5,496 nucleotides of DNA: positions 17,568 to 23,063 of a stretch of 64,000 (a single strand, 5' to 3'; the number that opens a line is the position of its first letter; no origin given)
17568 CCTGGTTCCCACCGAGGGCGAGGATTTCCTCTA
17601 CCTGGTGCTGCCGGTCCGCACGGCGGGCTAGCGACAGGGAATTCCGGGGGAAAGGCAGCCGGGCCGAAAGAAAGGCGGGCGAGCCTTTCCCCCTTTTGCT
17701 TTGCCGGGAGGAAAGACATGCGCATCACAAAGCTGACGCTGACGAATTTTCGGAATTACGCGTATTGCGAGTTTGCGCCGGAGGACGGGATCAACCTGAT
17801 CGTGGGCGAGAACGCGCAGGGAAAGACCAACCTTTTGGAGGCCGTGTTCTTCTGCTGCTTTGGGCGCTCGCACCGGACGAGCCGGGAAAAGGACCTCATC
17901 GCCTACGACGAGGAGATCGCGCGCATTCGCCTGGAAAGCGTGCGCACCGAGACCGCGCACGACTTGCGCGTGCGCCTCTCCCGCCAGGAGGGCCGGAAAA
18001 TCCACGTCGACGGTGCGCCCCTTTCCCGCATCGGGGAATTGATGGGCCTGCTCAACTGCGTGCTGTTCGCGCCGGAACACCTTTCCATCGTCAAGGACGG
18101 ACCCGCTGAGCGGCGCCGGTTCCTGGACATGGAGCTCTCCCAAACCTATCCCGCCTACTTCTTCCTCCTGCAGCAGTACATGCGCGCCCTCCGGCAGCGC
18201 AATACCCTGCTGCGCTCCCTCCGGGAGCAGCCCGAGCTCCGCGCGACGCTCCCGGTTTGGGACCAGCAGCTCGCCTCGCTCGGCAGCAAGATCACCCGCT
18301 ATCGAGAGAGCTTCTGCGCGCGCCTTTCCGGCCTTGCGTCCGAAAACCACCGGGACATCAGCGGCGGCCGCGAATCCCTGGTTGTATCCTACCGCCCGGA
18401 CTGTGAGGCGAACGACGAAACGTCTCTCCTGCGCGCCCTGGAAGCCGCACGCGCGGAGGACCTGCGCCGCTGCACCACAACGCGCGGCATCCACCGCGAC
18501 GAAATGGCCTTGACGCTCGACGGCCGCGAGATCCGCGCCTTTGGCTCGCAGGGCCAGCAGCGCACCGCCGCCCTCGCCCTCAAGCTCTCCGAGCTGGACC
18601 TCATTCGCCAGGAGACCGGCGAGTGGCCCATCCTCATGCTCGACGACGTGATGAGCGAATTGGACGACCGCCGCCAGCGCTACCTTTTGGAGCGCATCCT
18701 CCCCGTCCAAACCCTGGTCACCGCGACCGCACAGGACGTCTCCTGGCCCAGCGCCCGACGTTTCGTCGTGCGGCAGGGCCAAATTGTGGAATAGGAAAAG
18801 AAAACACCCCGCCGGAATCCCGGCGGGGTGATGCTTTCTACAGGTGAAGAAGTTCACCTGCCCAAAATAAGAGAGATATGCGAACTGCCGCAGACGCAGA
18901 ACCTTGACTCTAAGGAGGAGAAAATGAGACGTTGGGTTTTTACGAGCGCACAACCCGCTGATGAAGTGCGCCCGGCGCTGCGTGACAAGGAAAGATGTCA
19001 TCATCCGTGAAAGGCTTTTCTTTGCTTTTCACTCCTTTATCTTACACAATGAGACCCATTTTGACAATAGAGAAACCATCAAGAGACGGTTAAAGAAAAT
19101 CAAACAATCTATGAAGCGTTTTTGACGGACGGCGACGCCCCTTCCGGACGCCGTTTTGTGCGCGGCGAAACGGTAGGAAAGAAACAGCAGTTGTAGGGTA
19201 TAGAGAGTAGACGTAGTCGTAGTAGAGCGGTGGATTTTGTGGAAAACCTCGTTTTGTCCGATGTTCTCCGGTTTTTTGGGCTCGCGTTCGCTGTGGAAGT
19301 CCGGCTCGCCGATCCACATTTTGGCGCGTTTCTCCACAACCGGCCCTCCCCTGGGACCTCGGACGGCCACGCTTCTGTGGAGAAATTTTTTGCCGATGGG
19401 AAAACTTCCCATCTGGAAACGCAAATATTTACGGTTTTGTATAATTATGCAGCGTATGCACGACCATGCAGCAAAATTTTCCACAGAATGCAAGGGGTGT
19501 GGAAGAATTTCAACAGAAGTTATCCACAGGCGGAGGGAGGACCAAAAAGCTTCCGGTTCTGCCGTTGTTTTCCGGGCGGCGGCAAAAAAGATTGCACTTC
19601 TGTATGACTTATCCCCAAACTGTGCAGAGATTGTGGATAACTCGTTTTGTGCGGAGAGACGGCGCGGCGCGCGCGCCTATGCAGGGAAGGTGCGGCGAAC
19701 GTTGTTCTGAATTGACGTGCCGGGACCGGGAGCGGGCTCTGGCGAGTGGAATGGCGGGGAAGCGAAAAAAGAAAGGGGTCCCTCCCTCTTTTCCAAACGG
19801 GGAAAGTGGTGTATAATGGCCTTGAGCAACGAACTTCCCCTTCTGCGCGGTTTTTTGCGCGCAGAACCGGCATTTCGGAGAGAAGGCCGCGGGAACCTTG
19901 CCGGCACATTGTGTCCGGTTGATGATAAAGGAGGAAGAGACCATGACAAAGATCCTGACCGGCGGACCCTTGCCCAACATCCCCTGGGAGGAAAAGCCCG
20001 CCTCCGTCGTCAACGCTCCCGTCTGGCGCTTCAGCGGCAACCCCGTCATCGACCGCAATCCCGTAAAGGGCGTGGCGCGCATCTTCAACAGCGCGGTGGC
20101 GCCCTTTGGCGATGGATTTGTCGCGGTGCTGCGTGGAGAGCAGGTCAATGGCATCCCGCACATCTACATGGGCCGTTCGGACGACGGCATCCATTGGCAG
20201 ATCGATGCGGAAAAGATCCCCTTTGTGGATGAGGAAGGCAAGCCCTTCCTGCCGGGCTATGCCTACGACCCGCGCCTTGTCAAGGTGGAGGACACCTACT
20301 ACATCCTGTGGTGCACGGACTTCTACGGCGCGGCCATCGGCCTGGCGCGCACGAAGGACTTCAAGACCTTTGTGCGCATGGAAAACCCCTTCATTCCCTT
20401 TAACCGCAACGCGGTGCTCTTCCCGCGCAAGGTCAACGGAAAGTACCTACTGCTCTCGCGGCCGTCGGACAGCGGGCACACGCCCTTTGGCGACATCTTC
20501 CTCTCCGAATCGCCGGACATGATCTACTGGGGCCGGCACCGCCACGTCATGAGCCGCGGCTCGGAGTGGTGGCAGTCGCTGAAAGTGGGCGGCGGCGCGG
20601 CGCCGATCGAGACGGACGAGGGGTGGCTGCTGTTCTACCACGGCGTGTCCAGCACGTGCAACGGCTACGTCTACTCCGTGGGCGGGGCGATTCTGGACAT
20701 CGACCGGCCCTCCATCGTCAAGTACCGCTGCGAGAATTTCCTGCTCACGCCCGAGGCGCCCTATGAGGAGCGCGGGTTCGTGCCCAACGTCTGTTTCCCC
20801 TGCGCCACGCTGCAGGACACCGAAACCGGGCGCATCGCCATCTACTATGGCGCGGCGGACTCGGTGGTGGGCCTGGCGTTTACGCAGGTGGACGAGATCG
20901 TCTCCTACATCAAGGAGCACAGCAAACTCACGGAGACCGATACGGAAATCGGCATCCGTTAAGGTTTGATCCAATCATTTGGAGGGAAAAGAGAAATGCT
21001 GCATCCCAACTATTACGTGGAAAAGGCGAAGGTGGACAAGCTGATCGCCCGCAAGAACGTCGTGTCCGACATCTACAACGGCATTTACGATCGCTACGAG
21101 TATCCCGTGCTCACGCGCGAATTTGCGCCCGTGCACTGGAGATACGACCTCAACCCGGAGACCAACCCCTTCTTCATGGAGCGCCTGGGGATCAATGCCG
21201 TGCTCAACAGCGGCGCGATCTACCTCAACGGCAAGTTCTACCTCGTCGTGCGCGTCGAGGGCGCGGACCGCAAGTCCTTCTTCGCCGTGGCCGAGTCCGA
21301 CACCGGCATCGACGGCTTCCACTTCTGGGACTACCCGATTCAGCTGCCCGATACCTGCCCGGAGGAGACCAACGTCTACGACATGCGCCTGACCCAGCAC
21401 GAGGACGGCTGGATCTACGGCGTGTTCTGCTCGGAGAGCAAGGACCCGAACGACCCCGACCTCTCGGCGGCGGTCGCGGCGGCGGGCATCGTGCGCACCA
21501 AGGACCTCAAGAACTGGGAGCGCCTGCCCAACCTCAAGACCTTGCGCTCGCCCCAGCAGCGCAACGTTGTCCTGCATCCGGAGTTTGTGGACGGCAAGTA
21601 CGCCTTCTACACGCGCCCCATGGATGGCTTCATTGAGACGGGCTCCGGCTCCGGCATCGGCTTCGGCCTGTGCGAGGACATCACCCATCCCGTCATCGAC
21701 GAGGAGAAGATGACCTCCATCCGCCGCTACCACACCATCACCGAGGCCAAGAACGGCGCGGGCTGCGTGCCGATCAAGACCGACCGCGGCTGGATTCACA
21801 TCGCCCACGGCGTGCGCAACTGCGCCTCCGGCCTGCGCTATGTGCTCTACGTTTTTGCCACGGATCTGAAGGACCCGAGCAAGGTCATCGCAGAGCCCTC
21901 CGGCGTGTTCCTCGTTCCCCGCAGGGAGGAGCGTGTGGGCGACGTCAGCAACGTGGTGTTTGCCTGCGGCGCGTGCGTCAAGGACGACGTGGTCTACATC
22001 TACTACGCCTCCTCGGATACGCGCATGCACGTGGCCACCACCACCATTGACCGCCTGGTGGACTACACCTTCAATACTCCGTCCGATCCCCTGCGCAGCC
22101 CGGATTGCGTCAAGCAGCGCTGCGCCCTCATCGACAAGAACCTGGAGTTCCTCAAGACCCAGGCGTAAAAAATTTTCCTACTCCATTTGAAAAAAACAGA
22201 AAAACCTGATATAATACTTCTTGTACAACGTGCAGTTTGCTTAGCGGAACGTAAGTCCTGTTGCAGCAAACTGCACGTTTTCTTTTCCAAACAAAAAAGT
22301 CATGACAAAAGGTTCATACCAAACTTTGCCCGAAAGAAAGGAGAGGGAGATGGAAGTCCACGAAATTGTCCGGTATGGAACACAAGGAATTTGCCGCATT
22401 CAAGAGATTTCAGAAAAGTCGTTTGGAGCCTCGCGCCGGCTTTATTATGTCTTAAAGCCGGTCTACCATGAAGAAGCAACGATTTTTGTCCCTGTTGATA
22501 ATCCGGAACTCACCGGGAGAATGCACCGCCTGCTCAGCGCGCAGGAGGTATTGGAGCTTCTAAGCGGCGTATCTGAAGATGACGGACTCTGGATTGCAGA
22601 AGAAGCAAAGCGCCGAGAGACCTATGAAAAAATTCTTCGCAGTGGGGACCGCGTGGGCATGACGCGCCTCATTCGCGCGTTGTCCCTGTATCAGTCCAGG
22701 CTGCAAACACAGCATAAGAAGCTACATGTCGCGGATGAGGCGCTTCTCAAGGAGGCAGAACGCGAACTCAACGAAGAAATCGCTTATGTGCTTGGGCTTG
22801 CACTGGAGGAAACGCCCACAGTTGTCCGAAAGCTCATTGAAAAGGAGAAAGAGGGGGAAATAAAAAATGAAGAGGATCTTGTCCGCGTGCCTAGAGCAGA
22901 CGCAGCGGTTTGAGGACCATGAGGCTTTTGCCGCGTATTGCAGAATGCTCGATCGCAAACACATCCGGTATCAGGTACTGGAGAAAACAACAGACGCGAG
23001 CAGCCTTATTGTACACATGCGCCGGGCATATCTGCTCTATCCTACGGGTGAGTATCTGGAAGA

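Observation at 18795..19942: Second DnaA-box cluster with a DnaA-trio-like array sits downstream of recF, not in the dnaA-dnaN spacer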

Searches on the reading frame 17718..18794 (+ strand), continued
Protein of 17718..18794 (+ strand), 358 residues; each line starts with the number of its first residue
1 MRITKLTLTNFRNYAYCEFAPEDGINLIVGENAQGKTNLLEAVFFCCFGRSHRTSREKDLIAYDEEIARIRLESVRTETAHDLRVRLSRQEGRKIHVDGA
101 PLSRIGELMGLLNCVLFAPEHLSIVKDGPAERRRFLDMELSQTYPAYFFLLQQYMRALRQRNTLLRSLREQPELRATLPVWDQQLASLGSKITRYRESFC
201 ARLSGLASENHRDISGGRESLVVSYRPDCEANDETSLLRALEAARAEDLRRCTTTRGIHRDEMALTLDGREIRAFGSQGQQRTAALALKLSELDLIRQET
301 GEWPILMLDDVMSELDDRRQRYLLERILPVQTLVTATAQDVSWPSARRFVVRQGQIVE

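Call 48: find_encoding_contigs(protein=P0025, flank=6000, max_places=1)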
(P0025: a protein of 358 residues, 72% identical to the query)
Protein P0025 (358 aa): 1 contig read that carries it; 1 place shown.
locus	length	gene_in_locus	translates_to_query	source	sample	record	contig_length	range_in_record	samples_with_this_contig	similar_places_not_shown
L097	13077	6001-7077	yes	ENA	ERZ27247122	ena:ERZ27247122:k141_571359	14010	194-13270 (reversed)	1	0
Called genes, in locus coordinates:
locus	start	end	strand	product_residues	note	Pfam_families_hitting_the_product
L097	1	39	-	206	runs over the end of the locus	PF14804:Jag_N, PF13083:KH_KhpA-B, PF01424:R3H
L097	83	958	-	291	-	PF02096:60KD_IMP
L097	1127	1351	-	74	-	PF01809:YidD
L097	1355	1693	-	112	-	PF00825:Ribonuclease_P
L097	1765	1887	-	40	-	-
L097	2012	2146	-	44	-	PF00468:Ribosomal_L34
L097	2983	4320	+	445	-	PF11638:DnaA_N (weak), PF00308:Bac_DnaA, PF01695:IstB_IS21 (weak), PF00004:AAA (faint), PF08299:Bac_DnaA_C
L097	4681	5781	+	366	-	PF00712:DNA_pol3_beta, PF02767:DNA_pol3_beta_2, PF02768:DNA_pol3_beta_3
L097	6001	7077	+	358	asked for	PF02463:SMC_N, PF13175:AAA_15 (weak), PF13476:AAA_23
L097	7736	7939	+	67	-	PF06107:DUF951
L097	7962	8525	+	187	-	PF10502:Peptidase_S26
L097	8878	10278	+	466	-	PF01546:Peptidase_M20, PF07687:M20_dimer (faint)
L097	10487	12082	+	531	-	PF00682:HMGL-like, PF22617:HCS_D2, PF08502:LeuA_dimer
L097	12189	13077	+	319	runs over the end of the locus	PF02826:2-Hacid_dh_C, PF00670:AdoHcyase_NAD, PF03446:NAD_binding_2 (weak)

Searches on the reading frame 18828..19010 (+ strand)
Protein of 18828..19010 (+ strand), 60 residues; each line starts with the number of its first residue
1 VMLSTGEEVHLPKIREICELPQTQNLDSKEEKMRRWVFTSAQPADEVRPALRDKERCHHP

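Call 51: search_protein_families(library=pfam, proteins=[window:18828-19010:+], max_evalue=0.1)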
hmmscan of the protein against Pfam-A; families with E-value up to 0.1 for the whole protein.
window:18828-19010:+ (60 aa): 0 families

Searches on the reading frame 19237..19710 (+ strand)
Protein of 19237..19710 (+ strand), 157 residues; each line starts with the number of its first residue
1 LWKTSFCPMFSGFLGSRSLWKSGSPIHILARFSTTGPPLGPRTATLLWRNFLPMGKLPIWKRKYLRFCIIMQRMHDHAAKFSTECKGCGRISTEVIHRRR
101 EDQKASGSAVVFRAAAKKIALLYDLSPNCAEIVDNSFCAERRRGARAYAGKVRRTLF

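Call 51: search_protein_families(library=pfam, proteins=[window:19237-19710:+], max_evalue=0.1)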
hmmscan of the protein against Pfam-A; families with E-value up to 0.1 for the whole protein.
window:19237-19710:+ (157 aa): 1 family
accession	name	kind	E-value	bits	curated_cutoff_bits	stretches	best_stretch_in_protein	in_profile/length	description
PF15897.10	DUF4741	-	0.078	13.4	27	0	15-117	3-107/169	Domain of unknown function (DUF4741)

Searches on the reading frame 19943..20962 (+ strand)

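Call 5: search_protein_families(library=pfam, proteins=[window:19943-20962:+])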
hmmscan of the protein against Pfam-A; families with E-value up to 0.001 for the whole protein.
window:19943-20962:+ (339 aa): 2 families
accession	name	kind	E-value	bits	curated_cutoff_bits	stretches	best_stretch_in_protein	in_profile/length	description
PF04041.19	Glyco_hydro_130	-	1.9e-70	237.8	26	1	11-325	6-320/320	beta-1,4-mannooligosaccharide phosphorylase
PF04616.20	Glyco_hydro_43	-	0.00034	20.5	32.2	0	100-150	3-53/288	Glycosyl hydrolases family 43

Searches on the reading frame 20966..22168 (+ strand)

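Call 5: search_protein_families(library=pfam, proteins=[window:20966-22168:+])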
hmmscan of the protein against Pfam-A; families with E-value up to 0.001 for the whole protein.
window:20966-22168:+ (400 aa): 2 families
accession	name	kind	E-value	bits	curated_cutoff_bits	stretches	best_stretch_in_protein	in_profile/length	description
PF04041.19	Glyco_hydro_130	-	7.4e-22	78.1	26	1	78-367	34-317/320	beta-1,4-mannooligosaccharide phosphorylase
PF04616.20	Glyco_hydro_43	-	4.4e-05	23.4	32.2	0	86-162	74-146/288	Glycosyl hydrolases family 43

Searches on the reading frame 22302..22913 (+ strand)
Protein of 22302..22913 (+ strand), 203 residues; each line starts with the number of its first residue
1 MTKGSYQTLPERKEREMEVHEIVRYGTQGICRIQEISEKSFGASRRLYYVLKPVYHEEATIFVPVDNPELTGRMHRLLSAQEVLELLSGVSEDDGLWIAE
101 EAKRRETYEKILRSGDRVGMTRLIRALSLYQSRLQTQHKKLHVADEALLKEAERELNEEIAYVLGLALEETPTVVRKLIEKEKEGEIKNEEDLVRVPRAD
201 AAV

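Call 5: search_protein_families(library=pfam, proteins=[window:22302-22913:+])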
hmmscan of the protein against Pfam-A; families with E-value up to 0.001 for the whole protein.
window:22302-22913:+ (203 aa): 2 families
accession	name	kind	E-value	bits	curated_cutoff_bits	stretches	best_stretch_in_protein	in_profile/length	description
PF02559.22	CarD_TRCF_RID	-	2.4e-10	40.8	23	1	19-76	3-55/57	CarD-like/TRCF RID domain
PF21095.3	CarD_C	-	0.00099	19.5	23.1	0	101-171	17-82/87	CarD, C-terminal domain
